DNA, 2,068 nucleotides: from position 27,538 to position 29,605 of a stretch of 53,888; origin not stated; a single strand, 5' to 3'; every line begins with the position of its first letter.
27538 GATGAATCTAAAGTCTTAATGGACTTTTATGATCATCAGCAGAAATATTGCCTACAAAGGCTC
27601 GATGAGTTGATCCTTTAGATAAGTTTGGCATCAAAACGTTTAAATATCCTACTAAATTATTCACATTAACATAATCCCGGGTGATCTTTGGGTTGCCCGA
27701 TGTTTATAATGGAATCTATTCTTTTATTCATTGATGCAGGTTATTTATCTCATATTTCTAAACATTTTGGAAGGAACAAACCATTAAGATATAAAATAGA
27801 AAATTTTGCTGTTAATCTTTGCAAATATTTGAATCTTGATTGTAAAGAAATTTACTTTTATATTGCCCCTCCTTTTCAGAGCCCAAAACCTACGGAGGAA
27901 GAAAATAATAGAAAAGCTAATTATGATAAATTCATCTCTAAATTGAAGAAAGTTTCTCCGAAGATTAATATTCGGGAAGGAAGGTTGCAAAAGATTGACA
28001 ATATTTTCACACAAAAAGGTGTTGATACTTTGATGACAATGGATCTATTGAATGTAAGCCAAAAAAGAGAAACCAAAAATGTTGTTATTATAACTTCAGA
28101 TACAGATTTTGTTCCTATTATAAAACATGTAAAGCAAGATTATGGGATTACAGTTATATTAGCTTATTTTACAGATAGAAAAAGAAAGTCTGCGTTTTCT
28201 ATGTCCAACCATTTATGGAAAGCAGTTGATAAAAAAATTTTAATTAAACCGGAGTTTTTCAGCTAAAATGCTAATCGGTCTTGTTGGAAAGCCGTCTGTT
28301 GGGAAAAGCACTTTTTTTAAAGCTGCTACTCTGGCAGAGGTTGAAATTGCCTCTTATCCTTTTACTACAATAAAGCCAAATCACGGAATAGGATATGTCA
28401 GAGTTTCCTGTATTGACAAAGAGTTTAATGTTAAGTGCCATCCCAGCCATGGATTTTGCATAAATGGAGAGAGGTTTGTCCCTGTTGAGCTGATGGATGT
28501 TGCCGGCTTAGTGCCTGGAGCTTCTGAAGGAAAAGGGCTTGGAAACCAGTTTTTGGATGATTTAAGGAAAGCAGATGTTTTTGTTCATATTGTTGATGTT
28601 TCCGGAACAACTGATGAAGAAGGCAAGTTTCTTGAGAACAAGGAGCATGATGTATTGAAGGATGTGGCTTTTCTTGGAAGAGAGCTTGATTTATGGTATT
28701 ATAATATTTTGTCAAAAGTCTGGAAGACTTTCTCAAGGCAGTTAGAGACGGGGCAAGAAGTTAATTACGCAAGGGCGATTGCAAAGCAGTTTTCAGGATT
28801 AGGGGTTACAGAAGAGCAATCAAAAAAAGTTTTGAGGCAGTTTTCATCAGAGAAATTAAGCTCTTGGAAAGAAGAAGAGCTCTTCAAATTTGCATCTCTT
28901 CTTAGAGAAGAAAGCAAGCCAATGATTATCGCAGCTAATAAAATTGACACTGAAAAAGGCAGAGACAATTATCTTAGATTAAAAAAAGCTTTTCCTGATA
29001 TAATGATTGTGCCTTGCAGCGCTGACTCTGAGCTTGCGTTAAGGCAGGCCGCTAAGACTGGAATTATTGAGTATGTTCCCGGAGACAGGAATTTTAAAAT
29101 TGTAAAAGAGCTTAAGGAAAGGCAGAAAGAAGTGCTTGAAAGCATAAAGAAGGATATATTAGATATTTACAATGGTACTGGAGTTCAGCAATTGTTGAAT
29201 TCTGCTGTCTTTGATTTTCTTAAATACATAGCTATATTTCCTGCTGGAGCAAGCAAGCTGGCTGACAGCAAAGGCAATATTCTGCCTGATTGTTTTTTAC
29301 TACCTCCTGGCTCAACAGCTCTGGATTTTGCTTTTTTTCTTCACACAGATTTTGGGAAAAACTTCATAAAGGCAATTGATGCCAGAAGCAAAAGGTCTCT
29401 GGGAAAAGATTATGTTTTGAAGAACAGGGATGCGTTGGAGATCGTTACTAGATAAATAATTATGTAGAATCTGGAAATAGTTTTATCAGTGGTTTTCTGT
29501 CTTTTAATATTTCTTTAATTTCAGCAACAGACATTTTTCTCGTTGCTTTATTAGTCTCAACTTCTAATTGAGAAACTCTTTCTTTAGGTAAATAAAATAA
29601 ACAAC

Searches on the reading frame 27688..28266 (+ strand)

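Call 56: search_protein_families(library=pfam, proteins=[window:27688-28266:+], max_evalue=0.001)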
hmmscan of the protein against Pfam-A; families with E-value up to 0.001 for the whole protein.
window:27688-28266:+ (192 aa): 1 family
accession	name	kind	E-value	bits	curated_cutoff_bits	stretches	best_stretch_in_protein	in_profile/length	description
PF01936.24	NYN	-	2.9e-11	44.5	24.2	1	11-170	2-134/145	NYN domain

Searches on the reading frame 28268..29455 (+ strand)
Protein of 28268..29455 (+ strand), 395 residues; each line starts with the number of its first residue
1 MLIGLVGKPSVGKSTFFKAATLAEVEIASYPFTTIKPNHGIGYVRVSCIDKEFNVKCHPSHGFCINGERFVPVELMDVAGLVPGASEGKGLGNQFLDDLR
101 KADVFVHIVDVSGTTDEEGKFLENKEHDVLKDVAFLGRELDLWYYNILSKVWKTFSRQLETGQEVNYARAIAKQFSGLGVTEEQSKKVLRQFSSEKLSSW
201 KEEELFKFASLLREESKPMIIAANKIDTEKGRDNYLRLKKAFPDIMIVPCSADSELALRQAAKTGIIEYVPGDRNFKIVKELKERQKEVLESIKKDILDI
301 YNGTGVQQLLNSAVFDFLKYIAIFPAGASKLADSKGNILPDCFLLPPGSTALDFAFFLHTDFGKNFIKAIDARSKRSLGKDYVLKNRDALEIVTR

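Call 8: search_protein_families(library=pfam, proteins=[window:28268-29455:+], max_evalue=0.01)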
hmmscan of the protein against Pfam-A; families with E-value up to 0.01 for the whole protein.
window:28268-29455:+ (395 aa): 4 families
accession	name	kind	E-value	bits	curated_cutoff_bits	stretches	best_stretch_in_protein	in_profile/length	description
PF08438.16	YGR210-like_G4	-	2.7e-33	115.1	24.7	1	222-325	1-105/108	Obg-like GTPase YGR210-like, G4 motif-containing domain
PF01926.29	MMR_HSR1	-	7.9e-18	65.1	21.9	1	3-123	2-98/113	50S ribosome-binding GTPase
PF02824.27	TGS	-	1.4e-08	35.1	22.2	1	340-394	6-60/60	TGS domain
PF02421.24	FeoB_N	-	1.4e-05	25.1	27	1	3-40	3-40/156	Ferrous iron transport protein B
